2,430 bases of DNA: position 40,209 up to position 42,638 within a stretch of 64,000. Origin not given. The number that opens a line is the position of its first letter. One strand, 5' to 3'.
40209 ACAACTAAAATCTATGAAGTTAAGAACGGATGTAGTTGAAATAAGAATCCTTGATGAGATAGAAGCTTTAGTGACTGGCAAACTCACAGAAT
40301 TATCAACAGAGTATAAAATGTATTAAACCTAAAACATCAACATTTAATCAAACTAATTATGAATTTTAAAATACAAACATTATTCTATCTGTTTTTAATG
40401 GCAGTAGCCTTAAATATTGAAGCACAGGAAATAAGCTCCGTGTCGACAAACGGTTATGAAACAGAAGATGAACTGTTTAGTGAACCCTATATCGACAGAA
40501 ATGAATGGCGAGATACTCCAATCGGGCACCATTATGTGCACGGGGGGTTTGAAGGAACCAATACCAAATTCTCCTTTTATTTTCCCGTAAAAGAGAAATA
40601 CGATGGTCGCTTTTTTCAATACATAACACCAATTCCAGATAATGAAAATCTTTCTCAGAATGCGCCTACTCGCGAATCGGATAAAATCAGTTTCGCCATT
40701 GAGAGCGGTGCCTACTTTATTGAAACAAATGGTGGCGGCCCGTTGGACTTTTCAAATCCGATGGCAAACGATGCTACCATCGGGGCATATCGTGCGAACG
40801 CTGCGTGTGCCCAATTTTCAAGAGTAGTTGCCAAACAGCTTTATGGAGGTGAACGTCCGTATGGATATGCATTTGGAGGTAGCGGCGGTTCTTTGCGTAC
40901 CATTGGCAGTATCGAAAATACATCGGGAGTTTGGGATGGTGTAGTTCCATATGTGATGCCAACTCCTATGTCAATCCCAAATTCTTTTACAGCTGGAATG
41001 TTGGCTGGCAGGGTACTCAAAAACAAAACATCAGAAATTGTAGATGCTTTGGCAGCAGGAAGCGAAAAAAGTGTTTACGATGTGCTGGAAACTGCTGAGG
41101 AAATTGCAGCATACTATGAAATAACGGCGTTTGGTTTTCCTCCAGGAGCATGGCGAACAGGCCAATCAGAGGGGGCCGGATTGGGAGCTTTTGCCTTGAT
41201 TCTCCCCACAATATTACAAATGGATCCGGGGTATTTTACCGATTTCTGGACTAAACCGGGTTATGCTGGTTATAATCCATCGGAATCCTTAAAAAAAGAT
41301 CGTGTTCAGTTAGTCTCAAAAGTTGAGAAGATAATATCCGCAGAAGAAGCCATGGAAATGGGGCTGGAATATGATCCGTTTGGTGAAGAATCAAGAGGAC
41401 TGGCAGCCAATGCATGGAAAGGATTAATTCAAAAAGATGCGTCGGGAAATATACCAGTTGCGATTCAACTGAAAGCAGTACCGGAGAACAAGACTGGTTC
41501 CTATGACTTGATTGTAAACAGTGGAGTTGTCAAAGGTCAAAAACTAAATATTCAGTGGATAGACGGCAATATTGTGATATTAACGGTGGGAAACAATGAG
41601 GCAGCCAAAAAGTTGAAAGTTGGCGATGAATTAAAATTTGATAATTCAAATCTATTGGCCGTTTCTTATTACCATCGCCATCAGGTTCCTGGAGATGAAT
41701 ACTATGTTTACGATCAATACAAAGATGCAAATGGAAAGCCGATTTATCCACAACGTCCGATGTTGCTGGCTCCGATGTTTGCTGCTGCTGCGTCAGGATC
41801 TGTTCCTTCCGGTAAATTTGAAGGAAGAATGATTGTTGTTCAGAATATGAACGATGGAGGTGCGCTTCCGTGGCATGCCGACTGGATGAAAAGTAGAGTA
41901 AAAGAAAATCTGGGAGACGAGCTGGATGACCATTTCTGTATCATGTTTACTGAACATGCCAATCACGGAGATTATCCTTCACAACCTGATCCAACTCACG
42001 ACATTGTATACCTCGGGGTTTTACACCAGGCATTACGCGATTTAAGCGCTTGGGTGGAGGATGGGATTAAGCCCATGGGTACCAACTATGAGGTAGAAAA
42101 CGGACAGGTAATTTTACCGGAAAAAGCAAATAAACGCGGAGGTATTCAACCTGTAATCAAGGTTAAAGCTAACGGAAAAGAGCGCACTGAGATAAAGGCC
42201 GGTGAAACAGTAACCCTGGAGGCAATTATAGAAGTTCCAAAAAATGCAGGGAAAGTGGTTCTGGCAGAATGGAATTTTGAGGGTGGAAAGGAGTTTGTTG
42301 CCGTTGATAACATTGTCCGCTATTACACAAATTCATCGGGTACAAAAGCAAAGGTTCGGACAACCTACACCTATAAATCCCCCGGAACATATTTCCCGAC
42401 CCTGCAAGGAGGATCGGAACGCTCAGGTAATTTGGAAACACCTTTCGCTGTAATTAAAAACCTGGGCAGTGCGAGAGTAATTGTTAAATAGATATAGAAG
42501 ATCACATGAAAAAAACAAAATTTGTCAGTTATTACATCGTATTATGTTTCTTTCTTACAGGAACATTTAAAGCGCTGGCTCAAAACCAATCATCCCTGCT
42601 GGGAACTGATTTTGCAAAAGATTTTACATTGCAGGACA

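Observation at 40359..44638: Tandem pair of uncharacterised 710-aa secreted proteins with a conserved putative Ser-Asp-His triad inside the PUL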

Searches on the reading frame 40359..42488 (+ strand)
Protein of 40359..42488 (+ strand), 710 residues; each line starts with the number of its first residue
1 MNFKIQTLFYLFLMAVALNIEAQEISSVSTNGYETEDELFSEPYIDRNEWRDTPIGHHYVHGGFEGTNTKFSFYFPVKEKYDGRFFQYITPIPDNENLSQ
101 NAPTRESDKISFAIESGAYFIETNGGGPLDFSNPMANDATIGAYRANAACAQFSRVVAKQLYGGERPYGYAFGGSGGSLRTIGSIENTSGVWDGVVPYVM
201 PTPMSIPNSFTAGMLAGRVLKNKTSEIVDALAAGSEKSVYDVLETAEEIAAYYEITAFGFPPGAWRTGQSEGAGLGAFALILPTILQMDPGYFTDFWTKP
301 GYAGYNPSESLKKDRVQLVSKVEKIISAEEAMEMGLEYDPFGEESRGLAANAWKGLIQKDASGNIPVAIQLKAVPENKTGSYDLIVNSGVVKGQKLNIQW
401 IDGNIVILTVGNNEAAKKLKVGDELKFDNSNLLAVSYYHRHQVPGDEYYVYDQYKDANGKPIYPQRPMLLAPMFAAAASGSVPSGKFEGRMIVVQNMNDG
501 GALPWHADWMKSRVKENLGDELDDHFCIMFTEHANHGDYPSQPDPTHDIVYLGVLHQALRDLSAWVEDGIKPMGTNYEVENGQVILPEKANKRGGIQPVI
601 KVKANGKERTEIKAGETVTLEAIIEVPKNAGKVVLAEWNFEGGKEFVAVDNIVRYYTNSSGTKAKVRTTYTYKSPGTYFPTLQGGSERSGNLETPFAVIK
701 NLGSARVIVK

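Call 4: search_protein_families(library=pfam, proteins=[window:40359-42488:+], max_evalue=1)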
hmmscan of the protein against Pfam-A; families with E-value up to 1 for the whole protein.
window:40359-42488:+ (710 aa): 3 families
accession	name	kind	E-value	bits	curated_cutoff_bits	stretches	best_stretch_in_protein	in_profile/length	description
PF00801.26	PKD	-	0.00012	22.5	23.5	1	609-683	8-64/80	PKD domain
PF07519.17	Tannase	-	0.012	15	29.8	1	68-195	19-146/490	Tannase and feruloyl esterase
PF18911.6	PKD_4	-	0.028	14.9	27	1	607-682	9-66/85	PKD domain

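Call 5: search_protein_families(library=ncbifam, proteins=[window:40359-42488:+], max_evalue=1)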
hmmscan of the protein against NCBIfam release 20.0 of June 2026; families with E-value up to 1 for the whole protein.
window:40359-42488:+ (710 aa): 0 families

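Call 6: search_solved_structures(query=window:40359-42488:+, max_evalue=1, show_alignments=2)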
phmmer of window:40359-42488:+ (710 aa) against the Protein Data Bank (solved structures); distinct sequences matched with E-value up to 1: 0.

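Call 7: find_homologous_proteins(query=window:40359-42488:+, max_evalue=0.001)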
Query window:40359-42488:+ (710 aa): 2265 proteins with E <= 0.001 among 8000 candidates; the best 120 are listed.
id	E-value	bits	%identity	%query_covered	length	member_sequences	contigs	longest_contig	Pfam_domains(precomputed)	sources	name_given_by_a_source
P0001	0.0e+0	1636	100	100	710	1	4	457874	-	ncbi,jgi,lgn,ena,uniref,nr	ncbi:hypothetical protein [uncultured Draconibacterium sp.]|uniref:hypothetical protein n=1 Tax=uncu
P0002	0.0e+0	1413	85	98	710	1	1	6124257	-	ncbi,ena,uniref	ncbi:hypothetical protein [uncultured Draconibacterium sp.]|uniref:hypothetical protein n=1 Tax=uncu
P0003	0.0e+0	1396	84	100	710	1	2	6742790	-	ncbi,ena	-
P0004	0.0e+0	1361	81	100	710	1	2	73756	-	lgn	-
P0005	0.0e+0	1321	79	100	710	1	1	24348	-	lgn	-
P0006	0.0e+0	1310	79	100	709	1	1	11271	-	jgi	-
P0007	0.0e+0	1308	77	100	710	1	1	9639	-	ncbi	-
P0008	0.0e+0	1301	78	100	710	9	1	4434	-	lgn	-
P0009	0.0e+0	1289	78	100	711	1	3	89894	-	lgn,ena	-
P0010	0.0e+0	1181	74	95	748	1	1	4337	-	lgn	-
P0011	0.0e+0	1123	68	99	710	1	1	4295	-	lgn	-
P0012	4.2e-289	979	59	100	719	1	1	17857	-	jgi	jgi:hypothetical protein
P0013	6.3e-275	932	57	100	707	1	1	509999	PF00801.27,PF18911.7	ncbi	-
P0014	4.1e-259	880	55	100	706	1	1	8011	-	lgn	-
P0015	9.3e-254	862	67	81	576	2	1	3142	-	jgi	jgi:hypothetical protein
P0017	9.8e-237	806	53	95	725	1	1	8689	PF00801.27,PF18911.7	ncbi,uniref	ncbi:PKD domain-containing protein [Pseudomaricurvus sp.]|uniref:PKD domain-containing protein n=1 T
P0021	7.4e-234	796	52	100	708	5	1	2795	PF00801.27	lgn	-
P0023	3.5e-233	794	52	100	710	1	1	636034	PF00801.27,PF18911.7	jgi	jgi:hypothetical protein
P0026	1.2e-232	792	51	100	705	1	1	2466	PF00801.27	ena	-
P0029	1.8e-232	792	51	100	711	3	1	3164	PF00801.27,PF18911.7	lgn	-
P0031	3.2e-232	791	52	100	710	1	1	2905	PF00801.27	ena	-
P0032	4.0e-232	791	52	100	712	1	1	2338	PF00801.27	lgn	-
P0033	4.1e-232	791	51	100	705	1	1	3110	PF00801.27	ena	-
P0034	4.9e-232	790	54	95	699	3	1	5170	PF00801.27,PF18911.7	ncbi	-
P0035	5.0e-232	790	52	100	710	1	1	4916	PF00801.27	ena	-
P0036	5.3e-232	790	52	100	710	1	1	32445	PF00801.27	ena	-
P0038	8.3e-232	790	52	100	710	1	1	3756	PF00801.27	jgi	-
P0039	8.3e-232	790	54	95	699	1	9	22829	PF00801.27,PF18911.7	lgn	-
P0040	9.8e-232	789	52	100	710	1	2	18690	PF00801.27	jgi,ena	-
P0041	1.1e-231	789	52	100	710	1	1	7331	PF00801.27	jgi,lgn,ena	-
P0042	1.2e-231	789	54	95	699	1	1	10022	PF00801.27,PF18911.7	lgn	-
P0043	1.3e-231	789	52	100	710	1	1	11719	PF00801.27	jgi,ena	-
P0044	1.4e-231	789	54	95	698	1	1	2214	PF00801.27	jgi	jgi:hypothetical protein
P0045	1.5e-231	789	52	100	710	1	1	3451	PF00801.27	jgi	-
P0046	1.9e-231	788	52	100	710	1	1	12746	PF00801.27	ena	-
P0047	1.9e-231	788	52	100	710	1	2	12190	PF00801.27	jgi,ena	-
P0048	1.9e-231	788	52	100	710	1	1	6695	PF00801.27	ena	-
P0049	2.0e-231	788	52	100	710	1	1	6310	PF00801.27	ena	-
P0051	2.0e-231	788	52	100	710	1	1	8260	PF00801.27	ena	-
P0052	2.2e-231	788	52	100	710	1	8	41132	PF00801.27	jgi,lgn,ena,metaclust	metaclust:\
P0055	2.8e-231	788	52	100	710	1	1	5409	PF00801.27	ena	-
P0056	2.9e-231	788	52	100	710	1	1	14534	PF00801.27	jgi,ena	-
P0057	3.1e-231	788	52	100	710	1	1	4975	PF00801.27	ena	-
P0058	3.1e-231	788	52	100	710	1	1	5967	PF00801.27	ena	-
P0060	3.2e-231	788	52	100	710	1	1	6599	PF00801.27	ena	-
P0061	3.2e-231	788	52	100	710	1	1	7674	PF00801.27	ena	-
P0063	4.3e-231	787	52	100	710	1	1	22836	PF00801.27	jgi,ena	-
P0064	5.0e-231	787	51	100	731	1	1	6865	PF00801.27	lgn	-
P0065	5.1e-231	787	51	100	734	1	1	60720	PF00801.27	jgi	jgi:hypothetical protein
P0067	7.9e-231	786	52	100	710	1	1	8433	PF00801.27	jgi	-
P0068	8.1e-231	786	52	100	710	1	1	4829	PF00801.27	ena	-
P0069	8.8e-231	786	52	100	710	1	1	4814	PF00801.27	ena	-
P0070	1.5e-230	785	53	95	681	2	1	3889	PF00801.27,PF18911.7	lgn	-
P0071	2.3e-230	785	52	100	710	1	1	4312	PF00801.27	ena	-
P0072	2.4e-230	785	51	100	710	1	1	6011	PF00801.27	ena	-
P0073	2.6e-230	785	52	100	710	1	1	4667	PF00801.27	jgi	-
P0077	4.5e-230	784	52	100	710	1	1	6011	PF00801.27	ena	-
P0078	5.9e-230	784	51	100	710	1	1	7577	PF00801.27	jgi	-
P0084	9.9e-230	783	53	95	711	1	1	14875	PF00801.27,PF18911.7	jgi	-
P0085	1.2e-229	782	53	95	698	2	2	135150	PF00801.27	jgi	jgi:hypothetical protein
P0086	1.5e-229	782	53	95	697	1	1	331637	PF00801.27,PF18911.7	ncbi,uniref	ncbi:PKD domain-containing protein [Spirosoma flavum]|uniref:PKD domain-containing protein n=1 Tax=S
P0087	2.1e-229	782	50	100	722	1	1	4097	PF00801.27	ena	-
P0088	3.8e-229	781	53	99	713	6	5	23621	PF00801.27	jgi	jgi:hypothetical protein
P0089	5.3e-229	780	54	96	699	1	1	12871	PF00801.27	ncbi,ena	-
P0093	1.0e-228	779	53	98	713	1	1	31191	PF00801.27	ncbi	ncbi:MAG: PKD domain-containing protein [Ferruginibacter sp.]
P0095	1.9e-228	779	53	95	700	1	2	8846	PF00801.27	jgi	jgi:hypothetical protein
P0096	4.4e-228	777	51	99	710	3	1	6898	PF00801.27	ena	-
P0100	9.7e-228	776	54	95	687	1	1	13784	PF00801.27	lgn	-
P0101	1.0e-227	776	52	99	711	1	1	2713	PF00801.27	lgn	-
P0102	1.1e-227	776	52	99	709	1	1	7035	PF00801.27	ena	-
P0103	1.3e-227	776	52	99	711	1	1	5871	PF00801.27,PF18911.7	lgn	-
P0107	2.6e-227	775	51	100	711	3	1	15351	PF00801.27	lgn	-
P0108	2.9e-227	775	53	99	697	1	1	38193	PF00801.27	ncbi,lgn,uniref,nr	ncbi:PKD domain-containing protein [Spirosoma endophyticum]|uniref:PKD domain-containing protein n=1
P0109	3.4e-227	774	53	95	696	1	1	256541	PF00801.27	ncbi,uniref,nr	ncbi:hypothetical protein GO755_27125 [Spirosoma sp. HMF4905]|uniref:PKD domain-containing protein n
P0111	4.1e-227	774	53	95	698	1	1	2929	PF00801.27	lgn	-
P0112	4.7e-227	774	52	100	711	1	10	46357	PF00801.27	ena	-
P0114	5.5e-227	774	51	99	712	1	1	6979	PF00801.27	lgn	-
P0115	6.7e-227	773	52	100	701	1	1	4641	PF00801.27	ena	-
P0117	8.5e-227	773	51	100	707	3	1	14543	PF00801.27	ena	-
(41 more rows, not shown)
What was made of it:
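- One homologue is auto-named 'Tannase and feruloyl es...' (call 7).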
